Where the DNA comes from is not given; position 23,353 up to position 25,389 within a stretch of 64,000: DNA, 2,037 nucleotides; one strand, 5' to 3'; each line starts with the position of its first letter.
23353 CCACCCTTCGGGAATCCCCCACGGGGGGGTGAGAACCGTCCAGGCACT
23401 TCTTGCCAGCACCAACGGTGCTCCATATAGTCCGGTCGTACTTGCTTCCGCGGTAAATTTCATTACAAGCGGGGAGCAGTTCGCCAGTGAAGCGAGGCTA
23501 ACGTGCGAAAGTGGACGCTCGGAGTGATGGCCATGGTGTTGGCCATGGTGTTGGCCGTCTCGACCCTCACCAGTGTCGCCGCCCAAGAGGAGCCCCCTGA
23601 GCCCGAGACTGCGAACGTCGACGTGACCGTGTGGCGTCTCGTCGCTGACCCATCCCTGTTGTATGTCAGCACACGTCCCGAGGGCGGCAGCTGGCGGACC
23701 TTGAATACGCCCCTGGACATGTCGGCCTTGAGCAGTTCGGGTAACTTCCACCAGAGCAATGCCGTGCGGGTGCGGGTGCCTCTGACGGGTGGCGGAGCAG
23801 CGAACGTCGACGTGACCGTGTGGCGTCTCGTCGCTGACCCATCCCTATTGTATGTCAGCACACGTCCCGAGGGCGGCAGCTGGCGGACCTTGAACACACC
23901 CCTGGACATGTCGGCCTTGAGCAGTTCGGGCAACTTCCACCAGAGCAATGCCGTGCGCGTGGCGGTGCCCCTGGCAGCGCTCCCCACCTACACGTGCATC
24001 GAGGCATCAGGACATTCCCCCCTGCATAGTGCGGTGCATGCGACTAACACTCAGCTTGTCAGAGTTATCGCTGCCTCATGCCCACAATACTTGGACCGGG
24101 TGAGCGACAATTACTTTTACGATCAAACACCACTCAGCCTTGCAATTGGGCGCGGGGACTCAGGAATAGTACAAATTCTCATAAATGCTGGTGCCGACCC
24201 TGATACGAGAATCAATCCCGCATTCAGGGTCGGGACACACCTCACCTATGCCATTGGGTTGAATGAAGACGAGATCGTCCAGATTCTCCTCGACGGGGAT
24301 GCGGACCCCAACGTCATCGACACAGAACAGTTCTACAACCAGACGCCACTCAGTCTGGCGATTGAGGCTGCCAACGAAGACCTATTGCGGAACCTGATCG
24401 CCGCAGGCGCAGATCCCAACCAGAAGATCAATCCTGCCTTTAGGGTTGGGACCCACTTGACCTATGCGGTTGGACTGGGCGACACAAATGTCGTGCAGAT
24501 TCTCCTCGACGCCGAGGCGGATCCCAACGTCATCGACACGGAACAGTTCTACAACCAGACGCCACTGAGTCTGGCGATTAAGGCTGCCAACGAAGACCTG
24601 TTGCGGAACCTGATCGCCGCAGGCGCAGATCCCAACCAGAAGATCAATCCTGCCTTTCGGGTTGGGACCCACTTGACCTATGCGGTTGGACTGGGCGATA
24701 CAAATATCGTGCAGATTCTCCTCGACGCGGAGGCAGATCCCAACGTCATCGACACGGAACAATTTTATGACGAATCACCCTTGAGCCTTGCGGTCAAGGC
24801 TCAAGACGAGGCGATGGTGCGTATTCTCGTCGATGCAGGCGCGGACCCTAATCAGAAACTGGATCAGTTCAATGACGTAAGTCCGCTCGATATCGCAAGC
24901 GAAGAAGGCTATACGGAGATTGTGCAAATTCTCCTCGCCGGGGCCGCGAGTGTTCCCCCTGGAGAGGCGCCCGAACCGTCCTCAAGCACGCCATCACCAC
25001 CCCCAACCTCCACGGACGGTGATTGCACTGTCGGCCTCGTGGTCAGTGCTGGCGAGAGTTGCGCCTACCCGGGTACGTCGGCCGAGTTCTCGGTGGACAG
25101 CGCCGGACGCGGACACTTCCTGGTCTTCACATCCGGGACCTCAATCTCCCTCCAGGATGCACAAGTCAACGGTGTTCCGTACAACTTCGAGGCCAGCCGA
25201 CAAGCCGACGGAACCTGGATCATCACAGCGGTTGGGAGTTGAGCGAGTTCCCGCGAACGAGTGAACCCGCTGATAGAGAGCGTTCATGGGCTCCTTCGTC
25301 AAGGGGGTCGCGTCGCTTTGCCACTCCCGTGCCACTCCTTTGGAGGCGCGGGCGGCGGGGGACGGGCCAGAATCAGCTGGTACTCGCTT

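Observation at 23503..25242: Secreted ankyrin-repeat protein with very recent internal tandem duplications, carried on the island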

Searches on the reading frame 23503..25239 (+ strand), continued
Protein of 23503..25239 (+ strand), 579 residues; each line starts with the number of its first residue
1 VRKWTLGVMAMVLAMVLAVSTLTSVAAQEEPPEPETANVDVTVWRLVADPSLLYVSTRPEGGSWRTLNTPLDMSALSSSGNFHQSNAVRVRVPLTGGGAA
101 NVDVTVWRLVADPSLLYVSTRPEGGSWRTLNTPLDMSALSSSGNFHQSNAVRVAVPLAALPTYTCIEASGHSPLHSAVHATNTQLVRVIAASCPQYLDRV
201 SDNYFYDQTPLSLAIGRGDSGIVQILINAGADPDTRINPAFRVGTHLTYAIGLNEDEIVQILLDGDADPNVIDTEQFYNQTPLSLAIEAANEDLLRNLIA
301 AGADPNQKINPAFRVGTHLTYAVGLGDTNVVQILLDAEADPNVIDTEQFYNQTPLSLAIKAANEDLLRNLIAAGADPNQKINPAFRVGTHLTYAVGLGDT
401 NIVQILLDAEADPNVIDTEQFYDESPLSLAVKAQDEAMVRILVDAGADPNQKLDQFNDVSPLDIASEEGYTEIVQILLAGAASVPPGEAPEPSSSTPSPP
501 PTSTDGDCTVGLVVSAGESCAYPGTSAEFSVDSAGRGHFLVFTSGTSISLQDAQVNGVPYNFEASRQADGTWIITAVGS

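Call 57: search_dna_similar(query=window:23503-25239:+, collection=phages, mode=protein, max_rows=10)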
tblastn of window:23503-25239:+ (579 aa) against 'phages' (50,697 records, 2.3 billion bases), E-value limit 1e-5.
Records with a match: 8; places in all: 44; records where one place covers at least 80% of the query: 0.
Best place of each record, by identity: <60% 8.
By first word of the organism name: Wolbachia 5; Leptospira 3.
By host as written in the record: Homo sapiens 2; Allonemobius socius 1; wVitA Wolbachia of Nasonia vitripennis 1; Wolbachia endosymbiont wVitA of Nasonia vitripennis 1; Wolbachia endosymbiont wVitB of Nasonia vitripennis 1; Leptospira inadai M34/99 serogroup Lyme 1; Wolbachia sp. wRi_AMD 1.
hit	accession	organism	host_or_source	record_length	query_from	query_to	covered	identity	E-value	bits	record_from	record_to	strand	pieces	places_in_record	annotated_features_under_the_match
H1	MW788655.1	Wolbachia phage WO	Allonemobius socius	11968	172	478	53%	28.9%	5e-13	78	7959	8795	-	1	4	hypothetical protein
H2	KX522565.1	Wolbachia phage WO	wVitA Wolbachia of Nasonia vitripennis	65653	163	478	55%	27.2%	3e-11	72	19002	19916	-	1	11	ankyrin repeat with PRANC domain protein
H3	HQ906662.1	Wolbachia endosymbiont wVitA of Nasonia vitripennis phage ...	Wolbachia endosymbiont wVitA of Nasonia ...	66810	163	478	55%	27.2%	3e-11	72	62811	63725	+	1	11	ankyrin repeat protein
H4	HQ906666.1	Wolbachia endosymbiont wVitB of Nasonia vitripennis phage ...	Wolbachia endosymbiont wVitB of Nasonia ...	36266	163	478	55%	27.2%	3e-11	72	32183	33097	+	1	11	ankyrin repeat protein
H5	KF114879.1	Leptospira phage vB_LbrZ_5399-LE1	Homo sapiens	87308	257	477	38%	27.7%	6e-8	62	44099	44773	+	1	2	ankyrin repeat protein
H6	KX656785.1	Leptospira phage Lin_34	Leptospira inadai M34/99 serogroup Lyme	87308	257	477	38%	27.7%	6e-8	62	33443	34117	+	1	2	record has no annotation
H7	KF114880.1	Leptospira phage vB_LinZ_10-LE1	Homo sapiens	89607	257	477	38%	27.7%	6e-8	62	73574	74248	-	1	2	ankyrin repeat protein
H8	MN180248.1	Wolbachia phage WO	Wolbachia sp. wRi_AMD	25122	196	378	32%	28.9%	2e-7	60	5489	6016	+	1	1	putative inversin protein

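Call 62: list_cluster_members(proteins=[P0001, P0003, P0002])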
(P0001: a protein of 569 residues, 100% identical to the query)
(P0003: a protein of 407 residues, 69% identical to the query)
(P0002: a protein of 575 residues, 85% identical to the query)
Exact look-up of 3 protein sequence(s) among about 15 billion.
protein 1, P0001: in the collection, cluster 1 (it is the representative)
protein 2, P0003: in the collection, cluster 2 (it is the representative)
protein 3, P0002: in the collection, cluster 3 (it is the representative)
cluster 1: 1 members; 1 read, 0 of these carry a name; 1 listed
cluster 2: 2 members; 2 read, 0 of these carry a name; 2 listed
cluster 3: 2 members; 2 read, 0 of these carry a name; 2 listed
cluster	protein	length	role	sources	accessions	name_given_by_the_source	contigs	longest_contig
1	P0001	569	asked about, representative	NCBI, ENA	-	-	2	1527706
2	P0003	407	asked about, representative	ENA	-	-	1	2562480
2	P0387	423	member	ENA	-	-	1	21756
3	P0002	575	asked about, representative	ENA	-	-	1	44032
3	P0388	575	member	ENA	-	-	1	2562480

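Call 64: find_encoding_contigs(protein=P0387, flank=8000, max_places=3)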
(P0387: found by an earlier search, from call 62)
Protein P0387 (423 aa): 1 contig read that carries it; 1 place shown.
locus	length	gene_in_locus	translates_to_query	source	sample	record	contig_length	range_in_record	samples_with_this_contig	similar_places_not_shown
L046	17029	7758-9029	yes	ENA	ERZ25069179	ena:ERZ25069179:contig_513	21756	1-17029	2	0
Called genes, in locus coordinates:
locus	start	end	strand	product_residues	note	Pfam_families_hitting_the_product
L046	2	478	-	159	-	?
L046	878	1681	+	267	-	PF00497:SBP_bac_3, PF10613:Lig_chan-Glu_bd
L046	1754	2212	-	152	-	-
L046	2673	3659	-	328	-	-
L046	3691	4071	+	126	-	PF00589:Phage_integrase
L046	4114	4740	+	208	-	-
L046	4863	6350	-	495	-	PF00270:DEAD, PF04851:ResIII, PF00271:Helicase_C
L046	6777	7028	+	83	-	-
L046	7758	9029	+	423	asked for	PF00023:Ank (faint), PF13606:Ank_3 (faint), PF13637:Ank_4 (faint), PF12796:Ank_2 (weak), PF13857:Ank_5 (faint), PF24521:Ank_KRIT1 (faint), PF12796:Ank_2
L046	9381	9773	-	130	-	-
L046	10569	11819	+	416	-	PF13356:Arm-DNA-bind_3, PF22022:Phage_int_M, PF00589:Phage_integrase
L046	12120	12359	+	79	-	PF05930:Phage_AlpA, PF12728:HTH_17 (weak)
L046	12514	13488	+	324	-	PF02486:Rep_trans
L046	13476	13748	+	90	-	-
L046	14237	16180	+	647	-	PF01555:N6_N4_Mtase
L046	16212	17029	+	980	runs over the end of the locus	PF00270:DEAD (weak), PF04851:ResIII, PF19778:RE_endonuc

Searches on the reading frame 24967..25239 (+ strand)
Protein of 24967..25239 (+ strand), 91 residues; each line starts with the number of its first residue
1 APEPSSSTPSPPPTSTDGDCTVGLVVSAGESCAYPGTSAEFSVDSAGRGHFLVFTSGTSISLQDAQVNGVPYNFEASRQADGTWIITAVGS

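Call 40: find_homologous_proteins(query=A2, max_evalue=0.001)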
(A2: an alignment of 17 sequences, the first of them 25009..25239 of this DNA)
Query A2 (17 sequences) (77 aa, profile of the alignment): 26 proteins with E <= 0.001 among 8000 candidates.
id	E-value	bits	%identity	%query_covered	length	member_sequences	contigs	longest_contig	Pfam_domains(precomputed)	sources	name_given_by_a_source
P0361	4.8e-32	127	73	87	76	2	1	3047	-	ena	-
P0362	7.8e-31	123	62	96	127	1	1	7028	-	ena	-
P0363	9.5e-31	123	57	97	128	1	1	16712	-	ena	-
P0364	5.3e-30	121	67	86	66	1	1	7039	-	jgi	-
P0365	5.4e-30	121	62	90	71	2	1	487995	-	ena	-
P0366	2.2e-29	119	62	90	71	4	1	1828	-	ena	-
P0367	3.6e-29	118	56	97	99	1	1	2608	-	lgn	-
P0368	1.2e-28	116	57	97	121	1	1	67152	-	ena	-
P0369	1.4e-27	113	53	97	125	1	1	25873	-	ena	-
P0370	1.5e-27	113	60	95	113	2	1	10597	-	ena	-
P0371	4.6e-27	111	58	92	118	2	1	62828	-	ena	-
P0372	7.9e-27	111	60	84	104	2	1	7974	-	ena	-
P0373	1.1e-26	110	58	96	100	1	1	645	-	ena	-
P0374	1.4e-26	110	49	97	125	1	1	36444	-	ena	-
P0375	1.5e-26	110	53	99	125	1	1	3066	-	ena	-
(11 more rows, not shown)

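Call 41: search_protein_families(library=pfam, proteins=[window:24967-25239:+], max_evalue=0.1)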
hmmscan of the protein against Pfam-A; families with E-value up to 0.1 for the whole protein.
window:24967-25239:+ (91 aa): 0 families

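Call 52: predict_structure(alignment_id=A3)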
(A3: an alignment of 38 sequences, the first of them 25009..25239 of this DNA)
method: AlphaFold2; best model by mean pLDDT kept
length: 77 residues; sequences in the alignment: 38
mean_pLDDT: 93.9   pTM: 0.84
mean pLDDT of the five models: 93.9, 93.8, 93.6, 93.3, 92.2
residues with pLDDT >= 90: 65; 70-90: 8; 50-70: 3; < 50: 1
segments of 3 or more residues with pLDDT < 50: none
pLDDT, mean of each block of 10 residues (from residue 1): 83 98 95 97 96 91 98 92
secondary structure, 60 per line:
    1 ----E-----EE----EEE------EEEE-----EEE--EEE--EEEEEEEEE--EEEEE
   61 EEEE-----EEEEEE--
elements in order: E17-19 E26-29 E35-37 E40-42 E45-53 E56-64 E70-75

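Call 55: fold_search(model_id=the predicted structure, library=pdb)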
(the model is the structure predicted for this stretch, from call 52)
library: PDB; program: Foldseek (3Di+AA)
matches with E <= 10: 99; with E <= 0.001: 0
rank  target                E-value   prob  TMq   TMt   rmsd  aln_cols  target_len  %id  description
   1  4oiz_E                3.0e-01  0.60  0.43  0.33  12.1        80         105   20  Structure, interactions and evolutionary implications of a domain-swapped lectin dimer from Mycobacterium smegmatis (released 2014-07-23)
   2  4gc1_A                3.2e-01  0.60  0.47  0.16  11.7        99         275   13  Crystal structure of the bacteriocin LLPA from pseudomonas sp. in complex with Man alpha(1-2)Man (released 2013-04-10)
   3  3m7h_B                3.6e-01  0.35  0.40  0.14  11.6       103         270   14  Crystal structure of the bacteriocin LLPA from Pseudomonas sp. (released 2011-03-23)
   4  4oit_B                4.4e-01  0.51  0.42  0.32  12.0        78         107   20  Structure, interactions and evolutionary implications of a domain-swapped lectin dimer from Mycobacterium smegmatis (released 2014-07-23)
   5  4oiz_A                5.0e-01  0.51  0.43  0.33  11.8        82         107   18  Structure, interactions and evolutionary implications of a domain-swapped lectin dimer from Mycobacterium smegmatis (released 2014-07-23)
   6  3m7h_A                5.0e-01  0.47  0.45  0.16  11.6        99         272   13  Crystal structure of the bacteriocin LLPA from Pseudomonas sp. (released 2011-03-23)
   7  4oiz_D                5.2e-01  0.47  0.44  0.33  11.9        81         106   21  Structure, interactions and evolutionary implications of a domain-swapped lectin dimer from Mycobacterium smegmatis (released 2014-07-23)
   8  3m7j_B                5.2e-01  0.35  0.39  0.14  11.2        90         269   11  Crystal structure of the bacteriocin LLPA from pseudomonas sp. in complex with Met-mannose (released 2011-03-23)
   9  4oit_A                7.3e-01  0.35  0.40  0.31  12.1        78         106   19  Structure, interactions and evolutionary implications of a domain-swapped lectin dimer from Mycobacterium smegmatis (released 2014-07-23)
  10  9ped_A                1.7e+00  0.05  0.21  0.04  12.2        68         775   10  Cryo-EM structure of Arabidopsis thaliana Met1 in complex with DNA (released 2025-10-22)
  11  4pdt                  2.0e+00  0.20  0.43  0.31   8.5        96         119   14  Japanese Marasmius oreades lectin (released 2015-04-29)
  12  4yd8_B                2.1e+00  0.11  0.31  0.10   8.9        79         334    9  Bardet-Biedl Syndrome 9 Protein (aa1-407), Homo sapiens (released 2015-06-24)
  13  6vhy_C                2.8e+00  0.04  0.23  0.05  13.3        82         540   13  NpsA-ThdA, an artificially fused Adenylation-PCP di-domain NRPS from Klebsiella oxytoca (released 2020-06-24)
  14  3ite_A                2.9e+00  0.04  0.22  0.05  12.4        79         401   11  The third adenylation domain of the fungal SidN non-ribosomal peptide synthetase (released 2009-11-17)
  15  9e88_M                3.2e+00  0.08  0.25  0.31  10.4        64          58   11  De novo backtracked transcription elongation complex of Mycobacterium tuberculosis RNA polymerase on a linear DNA frag (released 2025-10-01)
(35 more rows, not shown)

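Call 79: find_related_loci(query=A2, collection=viral_contigs, flank=5000)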
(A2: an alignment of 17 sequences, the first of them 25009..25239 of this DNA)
Query A2 (77 aa) in viral_contigs; peptide patterns used: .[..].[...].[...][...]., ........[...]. (x = any residue, [..] = any of these).
35 stretches matched a pattern, but none encodes a relative of the query by tblastn (E <= 1e-3).

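Call 88: search_protein_families(library=ncbifam, proteins=[window:24967-25239:+], max_evalue=1)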
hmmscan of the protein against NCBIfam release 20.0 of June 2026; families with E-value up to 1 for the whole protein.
window:24967-25239:+ (91 aa): 0 families
